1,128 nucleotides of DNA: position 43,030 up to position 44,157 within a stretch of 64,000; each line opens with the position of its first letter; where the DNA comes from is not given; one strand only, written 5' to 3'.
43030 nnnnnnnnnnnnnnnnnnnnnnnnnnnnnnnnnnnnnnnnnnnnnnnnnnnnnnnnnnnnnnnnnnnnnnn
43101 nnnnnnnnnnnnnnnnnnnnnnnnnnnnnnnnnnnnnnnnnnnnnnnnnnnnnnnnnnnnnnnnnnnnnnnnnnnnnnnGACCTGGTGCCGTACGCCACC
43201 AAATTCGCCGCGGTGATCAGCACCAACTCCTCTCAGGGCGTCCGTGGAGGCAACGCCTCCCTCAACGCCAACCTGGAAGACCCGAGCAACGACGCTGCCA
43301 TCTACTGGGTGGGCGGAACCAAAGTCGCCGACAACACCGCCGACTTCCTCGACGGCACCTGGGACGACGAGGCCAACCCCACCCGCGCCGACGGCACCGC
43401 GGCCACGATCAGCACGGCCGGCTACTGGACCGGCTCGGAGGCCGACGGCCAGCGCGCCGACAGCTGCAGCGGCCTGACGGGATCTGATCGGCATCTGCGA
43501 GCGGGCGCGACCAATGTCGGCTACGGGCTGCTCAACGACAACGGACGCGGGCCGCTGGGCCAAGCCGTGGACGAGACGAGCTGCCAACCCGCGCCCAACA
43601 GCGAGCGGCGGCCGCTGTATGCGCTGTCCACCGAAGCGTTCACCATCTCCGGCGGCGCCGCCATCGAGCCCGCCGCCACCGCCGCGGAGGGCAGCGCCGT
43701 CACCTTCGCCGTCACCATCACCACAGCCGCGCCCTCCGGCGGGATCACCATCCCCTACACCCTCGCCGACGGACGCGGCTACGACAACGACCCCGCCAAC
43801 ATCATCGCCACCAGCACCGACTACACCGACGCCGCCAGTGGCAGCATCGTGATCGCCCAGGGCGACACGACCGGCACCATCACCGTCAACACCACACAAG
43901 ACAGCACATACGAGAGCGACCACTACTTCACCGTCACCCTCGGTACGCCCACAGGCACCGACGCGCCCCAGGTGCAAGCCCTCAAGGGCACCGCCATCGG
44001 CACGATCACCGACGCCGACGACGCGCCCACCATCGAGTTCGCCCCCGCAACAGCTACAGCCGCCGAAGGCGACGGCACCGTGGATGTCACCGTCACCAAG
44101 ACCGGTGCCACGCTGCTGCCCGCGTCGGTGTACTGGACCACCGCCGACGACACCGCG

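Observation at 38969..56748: Candidate functional unit: repeat/G25/AT-island control region, orphan AAA+-wHTH ATPase and a 16.4-kb SLH-anchored surface-protein gene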

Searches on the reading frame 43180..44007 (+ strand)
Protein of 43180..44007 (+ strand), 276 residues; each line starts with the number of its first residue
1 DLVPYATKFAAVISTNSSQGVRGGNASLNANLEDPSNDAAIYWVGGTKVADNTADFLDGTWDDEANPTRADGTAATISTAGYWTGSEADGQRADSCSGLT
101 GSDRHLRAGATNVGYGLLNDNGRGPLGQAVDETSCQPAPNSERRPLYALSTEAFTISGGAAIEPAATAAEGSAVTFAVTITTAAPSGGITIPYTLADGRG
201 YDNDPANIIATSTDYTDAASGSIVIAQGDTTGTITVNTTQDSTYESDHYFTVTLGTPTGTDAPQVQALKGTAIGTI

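Call 67: search_protein_families(library=pfam, proteins=[window:43180-44007:+], max_evalue=10)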
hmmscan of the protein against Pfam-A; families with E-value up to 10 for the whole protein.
window:43180-44007:+ (276 aa): 3 families
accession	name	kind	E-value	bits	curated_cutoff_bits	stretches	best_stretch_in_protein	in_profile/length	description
PF03160.20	Calx-beta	-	4.2e-05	24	27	1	186-266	36-105/119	Calx-beta domain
PF20579.4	LapA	-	0.028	15.2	27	1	222-273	42-93/99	LapA domain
PF20551.3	DUF6765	-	0.2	11.7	26.6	1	193-240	11-58/325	Family of unknown function (DUF6765)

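Call 68: search_solved_structures(query=window:43180-44007:+, max_evalue=10)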
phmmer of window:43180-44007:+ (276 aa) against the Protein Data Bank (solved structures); distinct sequences matched with E-value up to 10: 5.
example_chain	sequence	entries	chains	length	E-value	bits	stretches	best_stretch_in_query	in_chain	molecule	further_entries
3us9_A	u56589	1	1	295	0.036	16.8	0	212-256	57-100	Sodium/calcium exchanger 1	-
9vae_A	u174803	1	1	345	0.044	16.5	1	107-175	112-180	alanine dehydrogenase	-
9wns_A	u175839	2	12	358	0.047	16.4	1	107-175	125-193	alanine dehydrogenase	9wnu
8sgi_A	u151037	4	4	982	0.089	15.5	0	212-256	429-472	Sodium/calcium exchanger 1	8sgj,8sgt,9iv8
9ntn_G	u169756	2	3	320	1.4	11.7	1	156-227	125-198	CdnD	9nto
